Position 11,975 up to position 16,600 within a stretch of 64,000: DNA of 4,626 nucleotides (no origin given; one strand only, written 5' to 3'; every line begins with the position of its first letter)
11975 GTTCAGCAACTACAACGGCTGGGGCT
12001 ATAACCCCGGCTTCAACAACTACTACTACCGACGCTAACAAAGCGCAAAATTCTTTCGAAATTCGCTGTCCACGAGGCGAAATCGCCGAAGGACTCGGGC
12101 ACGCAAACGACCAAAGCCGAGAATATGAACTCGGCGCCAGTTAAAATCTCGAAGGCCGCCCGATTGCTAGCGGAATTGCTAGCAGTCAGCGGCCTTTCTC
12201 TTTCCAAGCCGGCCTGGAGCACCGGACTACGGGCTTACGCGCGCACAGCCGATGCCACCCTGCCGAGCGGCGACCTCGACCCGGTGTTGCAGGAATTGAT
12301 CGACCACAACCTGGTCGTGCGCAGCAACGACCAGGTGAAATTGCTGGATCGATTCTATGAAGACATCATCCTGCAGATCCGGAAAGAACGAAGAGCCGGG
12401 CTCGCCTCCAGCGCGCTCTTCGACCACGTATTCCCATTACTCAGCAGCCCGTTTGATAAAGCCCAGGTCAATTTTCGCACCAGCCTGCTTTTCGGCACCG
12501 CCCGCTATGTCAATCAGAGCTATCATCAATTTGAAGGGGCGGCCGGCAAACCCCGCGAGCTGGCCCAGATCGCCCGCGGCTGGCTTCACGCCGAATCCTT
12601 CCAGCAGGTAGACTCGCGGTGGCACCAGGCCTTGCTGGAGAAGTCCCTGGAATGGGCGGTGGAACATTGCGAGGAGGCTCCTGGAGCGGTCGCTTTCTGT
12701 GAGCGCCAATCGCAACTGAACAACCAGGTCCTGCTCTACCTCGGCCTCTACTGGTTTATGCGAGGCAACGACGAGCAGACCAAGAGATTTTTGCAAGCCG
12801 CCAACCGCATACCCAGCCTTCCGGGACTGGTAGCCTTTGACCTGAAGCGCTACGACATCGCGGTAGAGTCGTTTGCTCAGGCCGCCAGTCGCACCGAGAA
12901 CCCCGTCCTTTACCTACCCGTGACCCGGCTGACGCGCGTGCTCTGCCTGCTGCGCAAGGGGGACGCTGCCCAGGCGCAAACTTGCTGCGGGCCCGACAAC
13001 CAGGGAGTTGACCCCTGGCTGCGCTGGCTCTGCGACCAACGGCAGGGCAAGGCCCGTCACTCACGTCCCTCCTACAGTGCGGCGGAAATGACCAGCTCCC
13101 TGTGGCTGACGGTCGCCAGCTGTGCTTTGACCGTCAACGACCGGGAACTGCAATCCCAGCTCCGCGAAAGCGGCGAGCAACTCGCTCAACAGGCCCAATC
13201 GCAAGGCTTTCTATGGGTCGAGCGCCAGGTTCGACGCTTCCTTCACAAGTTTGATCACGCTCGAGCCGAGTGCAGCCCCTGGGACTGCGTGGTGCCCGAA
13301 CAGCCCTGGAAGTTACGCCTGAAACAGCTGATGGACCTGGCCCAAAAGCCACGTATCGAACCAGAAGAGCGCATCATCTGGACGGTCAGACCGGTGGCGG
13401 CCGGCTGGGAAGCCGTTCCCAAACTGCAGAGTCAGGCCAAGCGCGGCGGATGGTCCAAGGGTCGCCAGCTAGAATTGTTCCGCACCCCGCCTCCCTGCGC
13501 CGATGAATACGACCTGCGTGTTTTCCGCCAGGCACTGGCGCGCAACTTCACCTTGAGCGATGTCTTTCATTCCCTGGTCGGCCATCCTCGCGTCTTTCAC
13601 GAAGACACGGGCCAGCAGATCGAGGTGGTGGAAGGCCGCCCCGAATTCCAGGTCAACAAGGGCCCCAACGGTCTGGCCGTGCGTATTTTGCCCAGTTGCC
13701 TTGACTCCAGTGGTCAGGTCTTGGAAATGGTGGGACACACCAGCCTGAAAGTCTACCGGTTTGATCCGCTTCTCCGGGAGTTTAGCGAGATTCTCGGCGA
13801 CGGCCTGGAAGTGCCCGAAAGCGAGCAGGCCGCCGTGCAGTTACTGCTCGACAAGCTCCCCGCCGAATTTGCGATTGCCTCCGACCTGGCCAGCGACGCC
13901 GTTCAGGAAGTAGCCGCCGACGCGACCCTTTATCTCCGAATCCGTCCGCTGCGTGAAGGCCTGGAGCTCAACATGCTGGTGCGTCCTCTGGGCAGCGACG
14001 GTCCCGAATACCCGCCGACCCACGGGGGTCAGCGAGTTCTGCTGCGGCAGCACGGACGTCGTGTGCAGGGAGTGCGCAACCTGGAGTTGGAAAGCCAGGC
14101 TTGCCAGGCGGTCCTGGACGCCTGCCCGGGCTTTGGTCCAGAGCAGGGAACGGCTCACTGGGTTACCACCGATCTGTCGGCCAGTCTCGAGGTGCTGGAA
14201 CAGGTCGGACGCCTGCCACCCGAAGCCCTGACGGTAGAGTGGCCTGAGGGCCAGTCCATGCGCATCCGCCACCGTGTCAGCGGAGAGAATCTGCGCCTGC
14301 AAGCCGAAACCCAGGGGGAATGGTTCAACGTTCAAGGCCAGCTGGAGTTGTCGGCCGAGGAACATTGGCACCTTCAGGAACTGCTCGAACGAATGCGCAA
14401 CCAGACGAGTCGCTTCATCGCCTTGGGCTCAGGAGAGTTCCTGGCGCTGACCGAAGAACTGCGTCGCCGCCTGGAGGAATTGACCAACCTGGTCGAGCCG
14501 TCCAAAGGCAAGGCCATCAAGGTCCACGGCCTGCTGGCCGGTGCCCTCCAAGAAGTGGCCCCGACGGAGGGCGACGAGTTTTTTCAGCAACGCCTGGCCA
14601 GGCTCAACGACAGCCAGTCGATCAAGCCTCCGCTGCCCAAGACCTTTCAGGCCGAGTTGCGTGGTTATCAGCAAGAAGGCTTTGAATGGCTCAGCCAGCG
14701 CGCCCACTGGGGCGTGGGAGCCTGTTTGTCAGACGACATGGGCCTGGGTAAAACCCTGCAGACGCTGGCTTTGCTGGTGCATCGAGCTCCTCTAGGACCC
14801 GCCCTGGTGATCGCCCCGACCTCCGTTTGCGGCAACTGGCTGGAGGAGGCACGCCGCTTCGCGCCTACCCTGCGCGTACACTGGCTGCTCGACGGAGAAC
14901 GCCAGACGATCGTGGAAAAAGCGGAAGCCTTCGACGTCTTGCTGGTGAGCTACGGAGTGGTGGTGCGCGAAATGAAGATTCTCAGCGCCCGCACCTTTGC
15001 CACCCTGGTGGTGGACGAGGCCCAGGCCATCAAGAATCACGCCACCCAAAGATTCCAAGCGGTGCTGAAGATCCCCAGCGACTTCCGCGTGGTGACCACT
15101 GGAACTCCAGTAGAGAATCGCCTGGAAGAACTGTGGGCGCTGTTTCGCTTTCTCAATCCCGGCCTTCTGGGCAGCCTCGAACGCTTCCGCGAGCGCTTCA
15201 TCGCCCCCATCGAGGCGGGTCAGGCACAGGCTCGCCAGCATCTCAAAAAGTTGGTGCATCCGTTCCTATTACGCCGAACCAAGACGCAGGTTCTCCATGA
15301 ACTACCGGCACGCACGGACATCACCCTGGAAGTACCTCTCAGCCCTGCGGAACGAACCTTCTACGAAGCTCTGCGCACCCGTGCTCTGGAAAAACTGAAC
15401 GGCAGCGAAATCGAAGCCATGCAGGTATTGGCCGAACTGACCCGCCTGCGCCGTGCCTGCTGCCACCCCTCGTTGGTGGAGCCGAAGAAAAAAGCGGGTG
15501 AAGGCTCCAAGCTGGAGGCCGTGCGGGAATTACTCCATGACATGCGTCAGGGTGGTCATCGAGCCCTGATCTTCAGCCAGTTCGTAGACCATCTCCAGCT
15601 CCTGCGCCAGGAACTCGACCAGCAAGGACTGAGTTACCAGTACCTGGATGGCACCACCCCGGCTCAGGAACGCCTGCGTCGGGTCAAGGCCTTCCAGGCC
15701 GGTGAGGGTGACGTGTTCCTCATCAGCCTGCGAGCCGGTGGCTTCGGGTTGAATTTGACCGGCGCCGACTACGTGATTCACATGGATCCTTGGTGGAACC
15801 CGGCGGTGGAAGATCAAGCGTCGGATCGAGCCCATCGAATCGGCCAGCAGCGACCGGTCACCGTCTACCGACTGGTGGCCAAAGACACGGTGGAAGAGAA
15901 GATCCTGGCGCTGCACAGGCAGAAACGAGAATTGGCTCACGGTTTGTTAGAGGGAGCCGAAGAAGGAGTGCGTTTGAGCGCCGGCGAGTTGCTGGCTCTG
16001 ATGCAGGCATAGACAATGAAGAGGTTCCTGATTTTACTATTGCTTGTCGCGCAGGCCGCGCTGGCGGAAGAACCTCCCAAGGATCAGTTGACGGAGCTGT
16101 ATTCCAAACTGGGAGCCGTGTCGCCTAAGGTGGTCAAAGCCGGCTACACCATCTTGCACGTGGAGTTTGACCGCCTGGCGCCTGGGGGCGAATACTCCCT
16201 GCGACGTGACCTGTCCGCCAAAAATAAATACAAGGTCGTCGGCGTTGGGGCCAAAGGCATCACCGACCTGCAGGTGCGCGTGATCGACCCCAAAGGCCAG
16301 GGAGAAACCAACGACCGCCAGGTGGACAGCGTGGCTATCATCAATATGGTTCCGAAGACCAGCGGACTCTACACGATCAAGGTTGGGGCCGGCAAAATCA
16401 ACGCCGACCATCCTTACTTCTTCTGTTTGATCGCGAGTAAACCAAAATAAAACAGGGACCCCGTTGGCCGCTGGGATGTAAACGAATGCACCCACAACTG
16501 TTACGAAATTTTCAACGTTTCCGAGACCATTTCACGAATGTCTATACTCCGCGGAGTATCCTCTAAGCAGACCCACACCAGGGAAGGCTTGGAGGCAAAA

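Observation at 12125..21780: Tandem paralogous ~1300-aa SNF2 helicases, one with four TerB-like repeats, bracketing a small secreted protein and a possible Cys/His hydrolase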

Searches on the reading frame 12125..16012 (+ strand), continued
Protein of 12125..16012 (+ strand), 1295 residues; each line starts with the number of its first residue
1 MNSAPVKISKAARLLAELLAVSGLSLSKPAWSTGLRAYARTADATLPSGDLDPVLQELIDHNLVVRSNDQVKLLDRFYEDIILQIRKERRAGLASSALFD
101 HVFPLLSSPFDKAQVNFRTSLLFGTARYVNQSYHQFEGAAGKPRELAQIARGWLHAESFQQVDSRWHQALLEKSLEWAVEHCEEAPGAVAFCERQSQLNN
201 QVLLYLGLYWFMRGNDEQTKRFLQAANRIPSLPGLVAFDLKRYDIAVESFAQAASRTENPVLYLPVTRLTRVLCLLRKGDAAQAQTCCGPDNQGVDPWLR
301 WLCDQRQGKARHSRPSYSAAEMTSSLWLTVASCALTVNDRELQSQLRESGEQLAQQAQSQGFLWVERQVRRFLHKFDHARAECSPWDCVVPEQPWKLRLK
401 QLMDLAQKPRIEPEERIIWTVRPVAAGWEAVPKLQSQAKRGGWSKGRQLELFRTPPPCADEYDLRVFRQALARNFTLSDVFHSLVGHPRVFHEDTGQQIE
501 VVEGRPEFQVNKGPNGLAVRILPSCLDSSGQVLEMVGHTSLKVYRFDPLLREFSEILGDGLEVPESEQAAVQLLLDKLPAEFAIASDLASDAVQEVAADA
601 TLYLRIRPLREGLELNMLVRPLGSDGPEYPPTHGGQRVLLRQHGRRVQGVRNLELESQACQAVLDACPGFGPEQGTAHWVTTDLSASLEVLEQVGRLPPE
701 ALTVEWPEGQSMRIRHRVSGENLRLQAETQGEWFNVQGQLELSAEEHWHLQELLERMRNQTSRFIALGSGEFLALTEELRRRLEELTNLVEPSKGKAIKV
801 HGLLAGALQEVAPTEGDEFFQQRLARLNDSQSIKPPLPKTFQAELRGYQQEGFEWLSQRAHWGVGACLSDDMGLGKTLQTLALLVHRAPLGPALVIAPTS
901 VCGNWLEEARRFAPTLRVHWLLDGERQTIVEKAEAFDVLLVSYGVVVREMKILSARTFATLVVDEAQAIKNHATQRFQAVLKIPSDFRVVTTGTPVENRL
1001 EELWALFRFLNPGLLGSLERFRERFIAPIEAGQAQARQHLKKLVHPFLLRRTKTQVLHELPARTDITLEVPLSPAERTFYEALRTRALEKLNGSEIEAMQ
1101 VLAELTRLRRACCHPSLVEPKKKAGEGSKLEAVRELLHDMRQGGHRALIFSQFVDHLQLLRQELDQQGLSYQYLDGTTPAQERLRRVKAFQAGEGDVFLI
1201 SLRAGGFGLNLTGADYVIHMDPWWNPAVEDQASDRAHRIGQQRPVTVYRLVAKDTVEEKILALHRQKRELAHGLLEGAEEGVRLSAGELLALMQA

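Call 75: search_protein_families(library=pfam, proteins=[P0021, P0053, P0040], max_evalue=1)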
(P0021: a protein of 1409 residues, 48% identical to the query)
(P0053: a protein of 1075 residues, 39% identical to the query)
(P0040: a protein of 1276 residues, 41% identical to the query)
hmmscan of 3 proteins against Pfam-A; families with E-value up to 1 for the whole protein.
P0021 (1409 aa): 6 families
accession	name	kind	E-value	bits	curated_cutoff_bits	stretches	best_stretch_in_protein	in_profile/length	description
PF00176.29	SNF2-rel_dom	-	9.9e-65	218.9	24.9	1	955-1230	1-289/290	SNF2-related domain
PF00271.37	Helicase_C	-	2.8e-26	92.4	23.5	1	1248-1353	8-110/110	Helicase conserved C-terminal domain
PF08455.15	SNF2_assoc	-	3.7e-07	29.9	27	1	747-945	176-373/373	Bacterial SNF2 helicase associated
PF11496.14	HDA2-3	-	0.00035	20.3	27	1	1238-1371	87-227/278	Class II histone deacetylase complex subunits 2 and 3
PF06733.21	DEAD_2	-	0.13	12.3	21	1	1043-1085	118-162/172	DEAD_2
PF19964.5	EAD11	-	0.22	12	26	0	245-269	6-31/80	Effector-associated domain 11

P0053 (1075 aa): 8 families
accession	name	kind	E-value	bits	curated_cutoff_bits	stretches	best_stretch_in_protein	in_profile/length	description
PF08455.15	SNF2_assoc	-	2.7e-73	247.5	27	1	231-609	3-373/373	Bacterial SNF2 helicase associated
PF00176.29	SNF2-rel_dom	-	8.2e-68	229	24.9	1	619-894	1-289/290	SNF2-related domain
PF00271.37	Helicase_C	-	4.5e-27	94.9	23.5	1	906-1017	2-110/110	Helicase conserved C-terminal domain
PF04434.22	SWIM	-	0.0063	16.5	19.6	1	55-90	1-35/38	SWIM zinc finger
PF18766.7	SWI2_SNF2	-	0.041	14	26.7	1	732-789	121-173/221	SWI2/SNF2 ATPase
PF05979.17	DUF896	-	0.099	13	24.2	1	838-871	15-48/64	Bacterial protein of unknown function (DUF896)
PF13173.12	AAA_14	-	0.1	13.1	27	0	729-768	62-100/129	AAA domain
PF23254.1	KH_PARP14_8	-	0.13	12.6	27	1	115-142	10-37/66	PARP14-like, eighth type I KH domain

P0040 (1276 aa): 3 families
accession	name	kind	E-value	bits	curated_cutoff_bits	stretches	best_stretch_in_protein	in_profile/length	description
PF00176.29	SNF2-rel_dom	-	2e-55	188.4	24.9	1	811-1087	1-289/290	SNF2-related domain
PF00271.37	Helicase_C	-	1.4e-23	83.6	23.5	1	1099-1210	2-110/110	Helicase conserved C-terminal domain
PF04434.22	SWIM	-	4.9e-07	29.6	19.6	1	54-86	1-33/38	SWIM zinc finger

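Call 85: search_solved_structures(query=window:12125-16012:+, max_evalue=1e-10)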
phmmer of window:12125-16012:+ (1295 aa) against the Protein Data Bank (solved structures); distinct sequences matched with E-value up to 1e-10: 81 (the best 60 are shown).
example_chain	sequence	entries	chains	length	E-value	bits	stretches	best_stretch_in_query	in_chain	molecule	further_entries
1z63_A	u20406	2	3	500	2e-94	320.7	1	836-1289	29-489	Helicase of the snf2/rad54 family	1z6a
7otq_K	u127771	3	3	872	2.6e-81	277.3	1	844-1278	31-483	Chromodomain-helicase-DNA-binding protein 1-like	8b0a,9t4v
7epu_B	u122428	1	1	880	2.6e-81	277.3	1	844-1278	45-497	Chromodomain-helicase-DNA-binding protein 1-like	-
7enn_K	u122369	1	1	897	2.8e-81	277.2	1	844-1278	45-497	Chromodomain-helicase-DNA-binding protein 1-like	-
6igm_H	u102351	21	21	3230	7.1e-80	272.6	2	831-1122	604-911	Helicase SRCAP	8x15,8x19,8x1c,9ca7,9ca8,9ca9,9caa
6hts_G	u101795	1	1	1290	1.9e-77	264.5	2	834-1121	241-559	Chromatin-remodeling ATPase INO80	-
7zi4_G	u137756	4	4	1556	3.4e-77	263.7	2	834-1121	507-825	Chromatin-remodeling ATPase INO80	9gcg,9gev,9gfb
6fhs_G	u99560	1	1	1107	7.2e-75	256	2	836-1120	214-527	Ino80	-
8oo7_G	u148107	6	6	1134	7.8e-75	255.9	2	836-1120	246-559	Chromatin-remodeling ATPase Ino80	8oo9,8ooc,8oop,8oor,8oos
8atf_G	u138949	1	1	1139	7.9e-75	255.8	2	836-1120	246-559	Ino80 ATPase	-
6gej_M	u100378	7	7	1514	9.1e-75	255.6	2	833-1120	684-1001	Helicase SWR1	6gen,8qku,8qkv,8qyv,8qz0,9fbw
9ge5_G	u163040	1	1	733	9.3e-75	255.6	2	845-1121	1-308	Chromatin-remodeling ATPase INO80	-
9b1d_A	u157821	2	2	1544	9.6e-75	255.6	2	833-1120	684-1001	Helicase SWR1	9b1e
6jyl_K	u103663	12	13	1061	2e-74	254.5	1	838-1271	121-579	ISWI chromatin-remodeling complex ATPase ISW1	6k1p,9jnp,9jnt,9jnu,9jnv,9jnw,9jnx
7x3t_V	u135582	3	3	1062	2e-74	254.5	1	838-1271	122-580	ISWI chromatin-remodeling complex ATPase ISW1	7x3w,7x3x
9lj2_K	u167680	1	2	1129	2.3e-74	254.3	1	838-1271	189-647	ISWI chromatin-remodeling complex ATPase ISW1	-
6ftx_W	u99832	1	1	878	4.3e-62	213.7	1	829-1282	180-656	Chromatin-remodeling ATPase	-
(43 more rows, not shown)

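Call 90: find_encoding_contigs(protein=P0017, flank=10000, max_places=1)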
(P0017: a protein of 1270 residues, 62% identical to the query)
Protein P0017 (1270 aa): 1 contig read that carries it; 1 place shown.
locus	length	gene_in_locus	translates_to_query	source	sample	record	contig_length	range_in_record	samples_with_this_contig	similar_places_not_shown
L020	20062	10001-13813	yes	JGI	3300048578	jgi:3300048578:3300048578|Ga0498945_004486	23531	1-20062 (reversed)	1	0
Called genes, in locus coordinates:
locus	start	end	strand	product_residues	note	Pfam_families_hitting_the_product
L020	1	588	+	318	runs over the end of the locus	PF06166:DUF979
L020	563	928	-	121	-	-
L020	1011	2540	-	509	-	PF00149:Metallophos, PF02872:5_nucleotid_C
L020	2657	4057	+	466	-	PF01654:Cyt_bd_oxida_I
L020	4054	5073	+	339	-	PF02322:Cyt_bd_oxida_II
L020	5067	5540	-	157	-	-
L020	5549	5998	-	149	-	PF00582:Usp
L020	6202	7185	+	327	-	PF27188:SfmD_perox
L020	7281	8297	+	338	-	PF00515:TPR_1 (faint), PF07719:TPR_2 (faint), PF13428:TPR_14 (faint), PF13432:TPR_16 (weak), PF25064:ARM_TT21_5th (faint), PF12895:ANAPC3 (faint), PF13174:TPR_6 (faint), PF14559:TPR_19 (weak), +7 more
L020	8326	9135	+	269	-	-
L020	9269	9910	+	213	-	-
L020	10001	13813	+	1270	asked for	PF00176:SNF2-rel_dom, PF00271:Helicase_C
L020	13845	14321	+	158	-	-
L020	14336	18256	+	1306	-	PF05099:TerB (faint), PF00176:SNF2-rel_dom, PF00271:Helicase_C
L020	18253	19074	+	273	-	PF00581:Rhodanese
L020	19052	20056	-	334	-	PF00899:ThiF, PF00581:Rhodanese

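Call 91: find_encoding_contigs(protein=P0015, flank=10000, max_places=1)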
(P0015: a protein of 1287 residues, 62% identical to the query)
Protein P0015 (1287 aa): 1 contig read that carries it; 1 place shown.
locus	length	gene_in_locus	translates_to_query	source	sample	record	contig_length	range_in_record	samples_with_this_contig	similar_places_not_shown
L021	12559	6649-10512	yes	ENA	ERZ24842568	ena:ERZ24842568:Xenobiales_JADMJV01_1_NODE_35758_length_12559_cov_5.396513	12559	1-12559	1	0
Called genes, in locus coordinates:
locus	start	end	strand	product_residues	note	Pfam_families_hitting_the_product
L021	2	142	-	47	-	?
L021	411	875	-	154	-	PF00582:Usp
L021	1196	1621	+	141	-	PF27188:SfmD_perox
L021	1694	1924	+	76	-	-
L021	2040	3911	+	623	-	-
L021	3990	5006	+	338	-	PF00515:TPR_1 (faint), PF07719:TPR_2 (faint), PF12895:ANAPC3 (faint), PF13174:TPR_6 (faint), PF13428:TPR_14 (faint), PF13432:TPR_16 (weak), PF14559:TPR_19 (weak), PF13371:TPR_9 (weak), +7 more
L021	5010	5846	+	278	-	-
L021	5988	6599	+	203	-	-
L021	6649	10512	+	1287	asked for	PF00176:SNF2-rel_dom, PF00271:Helicase_C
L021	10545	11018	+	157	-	-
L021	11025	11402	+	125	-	PF00378:ECH_1, PF16113:ECH_2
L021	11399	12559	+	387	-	?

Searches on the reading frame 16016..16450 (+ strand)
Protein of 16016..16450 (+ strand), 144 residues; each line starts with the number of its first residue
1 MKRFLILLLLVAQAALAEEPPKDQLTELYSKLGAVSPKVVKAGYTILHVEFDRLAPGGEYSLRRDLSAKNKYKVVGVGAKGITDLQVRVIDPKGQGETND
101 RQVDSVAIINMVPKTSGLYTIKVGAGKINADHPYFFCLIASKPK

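Call 3: search_protein_families(library=pfam, proteins=[window:16016-16450:+], max_evalue=0.1)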
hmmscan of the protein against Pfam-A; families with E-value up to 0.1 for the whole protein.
window:16016-16450:+ (144 aa): 0 families

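Call 4: search_protein_families(library=padloc, proteins=[window:16016-16450:+], max_evalue=0.01)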
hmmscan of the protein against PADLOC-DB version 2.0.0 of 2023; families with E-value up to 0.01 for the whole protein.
window:16016-16450:+ (144 aa): 0 families

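Call 5: search_protein_families(library=ncbifam, proteins=[window:16016-16450:+], max_evalue=0.01)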
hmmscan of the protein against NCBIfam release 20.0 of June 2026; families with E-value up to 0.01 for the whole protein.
window:16016-16450:+ (144 aa): 0 families

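Call 49: search_protein_families(library=phrogs, proteins=[window:16016-16450:+], max_evalue=0.01)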
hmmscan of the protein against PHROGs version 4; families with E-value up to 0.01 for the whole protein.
window:16016-16450:+ (144 aa): 0 families
